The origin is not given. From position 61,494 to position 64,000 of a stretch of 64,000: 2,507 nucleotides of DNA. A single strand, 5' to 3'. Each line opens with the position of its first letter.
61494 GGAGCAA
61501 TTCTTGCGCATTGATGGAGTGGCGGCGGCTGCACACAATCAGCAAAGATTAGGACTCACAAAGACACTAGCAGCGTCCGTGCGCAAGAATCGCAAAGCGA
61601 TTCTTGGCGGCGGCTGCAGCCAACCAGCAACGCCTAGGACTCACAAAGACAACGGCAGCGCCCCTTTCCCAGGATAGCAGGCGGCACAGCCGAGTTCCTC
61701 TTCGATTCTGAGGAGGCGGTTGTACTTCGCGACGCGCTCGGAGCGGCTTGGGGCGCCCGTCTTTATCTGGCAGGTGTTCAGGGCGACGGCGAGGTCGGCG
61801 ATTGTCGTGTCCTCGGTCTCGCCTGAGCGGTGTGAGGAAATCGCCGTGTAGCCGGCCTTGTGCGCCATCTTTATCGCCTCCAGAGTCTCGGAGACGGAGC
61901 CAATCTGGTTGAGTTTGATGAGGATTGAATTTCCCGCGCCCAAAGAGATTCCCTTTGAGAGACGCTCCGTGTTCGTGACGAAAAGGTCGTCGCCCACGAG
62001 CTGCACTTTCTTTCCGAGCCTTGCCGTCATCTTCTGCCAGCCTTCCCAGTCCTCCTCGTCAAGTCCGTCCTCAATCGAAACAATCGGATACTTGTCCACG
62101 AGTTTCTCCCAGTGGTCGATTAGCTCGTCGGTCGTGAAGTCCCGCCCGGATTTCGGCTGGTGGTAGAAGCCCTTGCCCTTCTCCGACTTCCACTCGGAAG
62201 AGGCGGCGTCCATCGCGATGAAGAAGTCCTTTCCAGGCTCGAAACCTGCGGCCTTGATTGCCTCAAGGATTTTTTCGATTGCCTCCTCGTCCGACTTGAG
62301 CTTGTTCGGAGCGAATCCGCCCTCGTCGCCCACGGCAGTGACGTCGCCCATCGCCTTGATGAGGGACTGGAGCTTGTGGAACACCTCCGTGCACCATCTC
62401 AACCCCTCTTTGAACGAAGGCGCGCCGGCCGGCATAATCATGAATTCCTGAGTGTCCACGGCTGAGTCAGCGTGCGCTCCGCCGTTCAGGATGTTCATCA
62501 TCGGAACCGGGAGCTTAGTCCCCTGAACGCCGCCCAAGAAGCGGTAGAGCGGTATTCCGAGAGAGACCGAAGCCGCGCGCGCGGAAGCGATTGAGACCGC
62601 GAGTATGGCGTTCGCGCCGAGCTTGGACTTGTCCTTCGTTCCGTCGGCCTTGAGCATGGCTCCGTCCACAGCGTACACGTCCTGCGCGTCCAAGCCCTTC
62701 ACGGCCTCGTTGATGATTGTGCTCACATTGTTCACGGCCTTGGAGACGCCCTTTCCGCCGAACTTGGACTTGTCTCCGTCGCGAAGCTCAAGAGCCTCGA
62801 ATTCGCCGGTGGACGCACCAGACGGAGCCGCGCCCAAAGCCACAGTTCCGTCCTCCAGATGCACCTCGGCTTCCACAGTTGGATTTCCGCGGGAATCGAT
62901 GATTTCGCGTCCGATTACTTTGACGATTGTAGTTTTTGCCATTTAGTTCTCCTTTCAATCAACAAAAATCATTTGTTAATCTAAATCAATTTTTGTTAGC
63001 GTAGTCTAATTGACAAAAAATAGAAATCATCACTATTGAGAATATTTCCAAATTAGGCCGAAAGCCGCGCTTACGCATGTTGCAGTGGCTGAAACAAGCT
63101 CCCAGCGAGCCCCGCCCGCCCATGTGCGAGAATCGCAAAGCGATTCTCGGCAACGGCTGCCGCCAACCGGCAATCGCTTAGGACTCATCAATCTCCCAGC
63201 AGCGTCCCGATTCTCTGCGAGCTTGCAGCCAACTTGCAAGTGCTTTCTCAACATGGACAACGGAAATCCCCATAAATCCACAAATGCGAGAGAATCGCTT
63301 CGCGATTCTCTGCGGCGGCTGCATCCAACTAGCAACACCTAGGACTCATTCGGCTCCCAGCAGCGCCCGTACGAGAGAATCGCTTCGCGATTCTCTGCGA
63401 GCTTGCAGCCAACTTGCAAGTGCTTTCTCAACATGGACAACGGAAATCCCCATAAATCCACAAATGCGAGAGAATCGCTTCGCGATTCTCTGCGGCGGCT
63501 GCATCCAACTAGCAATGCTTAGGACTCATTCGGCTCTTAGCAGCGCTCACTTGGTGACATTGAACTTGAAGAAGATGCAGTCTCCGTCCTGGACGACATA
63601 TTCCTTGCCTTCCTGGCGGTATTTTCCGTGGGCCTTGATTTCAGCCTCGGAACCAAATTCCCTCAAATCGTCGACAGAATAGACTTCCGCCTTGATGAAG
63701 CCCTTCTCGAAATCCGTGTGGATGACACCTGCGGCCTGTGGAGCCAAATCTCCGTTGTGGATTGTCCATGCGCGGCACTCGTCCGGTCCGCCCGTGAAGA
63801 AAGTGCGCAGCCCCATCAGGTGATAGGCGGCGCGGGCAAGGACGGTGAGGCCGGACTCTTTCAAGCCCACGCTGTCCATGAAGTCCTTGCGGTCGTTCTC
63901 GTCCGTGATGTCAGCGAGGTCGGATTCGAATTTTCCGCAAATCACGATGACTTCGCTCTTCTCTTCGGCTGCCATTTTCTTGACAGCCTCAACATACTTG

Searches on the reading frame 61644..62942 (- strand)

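Call 16: search_protein_families(library=pfam, proteins=[window:61644-62942:-], max_evalue=0.001)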
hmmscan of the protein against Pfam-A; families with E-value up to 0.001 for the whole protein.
window:61644-62942:- (433 aa): 4 families
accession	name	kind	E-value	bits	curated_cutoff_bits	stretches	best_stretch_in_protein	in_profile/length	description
PF00113.28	Enolase_C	-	1.2e-123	412.6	21.5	1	143-427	3-291/296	Enolase, C-terminal TIM barrel domain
PF03952.21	Enolase_N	-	2.9e-53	180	35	1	6-136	1-131/131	Enolase, N-terminal domain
PF13378.12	MR_MLE_C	-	4e-06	27.2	29.4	1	206-390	11-173/219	Enolase C-terminal domain-like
PF07476.17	MAAL_C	-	2.9e-05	23.8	27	1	303-390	130-216/249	Methylaspartate ammonia-lyase C-terminus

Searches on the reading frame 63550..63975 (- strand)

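Call 16: search_protein_families(library=pfam, proteins=[window:63550-63975:-], max_evalue=0.001)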
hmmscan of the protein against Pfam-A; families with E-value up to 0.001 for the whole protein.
window:63550-63975:- (142 aa): 1 family
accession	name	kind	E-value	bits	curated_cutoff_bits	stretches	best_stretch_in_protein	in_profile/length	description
PF06071.19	YchF-GTPase_C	-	1.8e-38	131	27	1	56-139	1-84/84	Protein of unknown function (DUF933)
